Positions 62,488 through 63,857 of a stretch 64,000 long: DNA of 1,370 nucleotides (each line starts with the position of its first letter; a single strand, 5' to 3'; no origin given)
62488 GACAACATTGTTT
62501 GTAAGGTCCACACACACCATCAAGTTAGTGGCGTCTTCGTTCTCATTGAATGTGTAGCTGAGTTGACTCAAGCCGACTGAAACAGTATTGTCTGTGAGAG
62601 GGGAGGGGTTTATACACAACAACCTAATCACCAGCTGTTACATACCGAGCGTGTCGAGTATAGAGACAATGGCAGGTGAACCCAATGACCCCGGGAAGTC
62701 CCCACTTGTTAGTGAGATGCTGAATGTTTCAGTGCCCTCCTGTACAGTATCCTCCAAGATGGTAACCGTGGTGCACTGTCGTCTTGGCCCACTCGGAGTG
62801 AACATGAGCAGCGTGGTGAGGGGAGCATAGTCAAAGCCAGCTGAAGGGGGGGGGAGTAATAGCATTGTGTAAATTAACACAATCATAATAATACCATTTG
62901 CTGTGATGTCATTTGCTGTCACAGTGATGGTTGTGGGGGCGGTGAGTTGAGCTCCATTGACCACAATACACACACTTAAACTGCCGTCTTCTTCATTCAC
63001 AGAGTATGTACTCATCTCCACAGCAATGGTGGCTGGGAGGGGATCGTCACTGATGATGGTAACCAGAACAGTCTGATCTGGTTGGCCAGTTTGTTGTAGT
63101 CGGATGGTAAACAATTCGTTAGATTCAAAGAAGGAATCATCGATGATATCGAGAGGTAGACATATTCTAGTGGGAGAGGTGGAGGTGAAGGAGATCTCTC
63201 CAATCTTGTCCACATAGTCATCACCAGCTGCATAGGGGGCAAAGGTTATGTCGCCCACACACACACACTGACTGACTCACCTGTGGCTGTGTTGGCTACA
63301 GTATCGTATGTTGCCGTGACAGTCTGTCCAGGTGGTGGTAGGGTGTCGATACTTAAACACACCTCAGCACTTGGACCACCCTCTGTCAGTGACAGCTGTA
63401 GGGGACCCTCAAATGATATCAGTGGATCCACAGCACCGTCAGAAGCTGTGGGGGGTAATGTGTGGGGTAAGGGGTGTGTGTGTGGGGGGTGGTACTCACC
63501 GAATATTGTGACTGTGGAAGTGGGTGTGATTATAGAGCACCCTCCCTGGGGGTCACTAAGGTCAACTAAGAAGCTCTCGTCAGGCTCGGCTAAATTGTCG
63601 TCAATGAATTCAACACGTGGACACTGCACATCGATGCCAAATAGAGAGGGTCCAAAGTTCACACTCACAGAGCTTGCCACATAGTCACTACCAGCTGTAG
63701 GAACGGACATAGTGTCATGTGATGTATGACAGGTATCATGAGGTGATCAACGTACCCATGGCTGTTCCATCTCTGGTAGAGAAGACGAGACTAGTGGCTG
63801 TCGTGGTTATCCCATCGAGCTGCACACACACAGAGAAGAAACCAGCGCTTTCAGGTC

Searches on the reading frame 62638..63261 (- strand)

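Call 33: search_protein_families(library=pfam, proteins=[window:62638-63261:-], max_evalue=1)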
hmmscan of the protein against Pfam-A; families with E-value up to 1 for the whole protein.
window:62638-63261:- (207 aa): 2 families
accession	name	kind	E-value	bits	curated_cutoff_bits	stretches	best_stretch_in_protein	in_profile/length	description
PF03160.20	Calx-beta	-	2.5e-23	82.8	27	3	141-189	52-99/119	Calx-beta domain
PF22112.2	OmcA-like_N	-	0.16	12.3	27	1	82-119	103-140/167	OmcA-like N-terminal domain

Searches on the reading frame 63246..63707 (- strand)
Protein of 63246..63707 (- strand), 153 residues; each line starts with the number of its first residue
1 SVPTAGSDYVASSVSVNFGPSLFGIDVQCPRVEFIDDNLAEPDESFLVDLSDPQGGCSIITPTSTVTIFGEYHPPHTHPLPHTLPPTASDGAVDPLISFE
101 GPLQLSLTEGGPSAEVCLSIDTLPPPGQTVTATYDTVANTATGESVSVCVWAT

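Call 33: search_protein_families(library=pfam, proteins=[window:63246-63707:-], max_evalue=1)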
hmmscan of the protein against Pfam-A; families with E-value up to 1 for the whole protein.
window:63246-63707:- (153 aa): 1 family
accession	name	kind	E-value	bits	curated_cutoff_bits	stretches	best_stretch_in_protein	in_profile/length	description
PF03160.20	Calx-beta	-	1.1e-08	35.6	27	1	4-68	51-115/119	Calx-beta domain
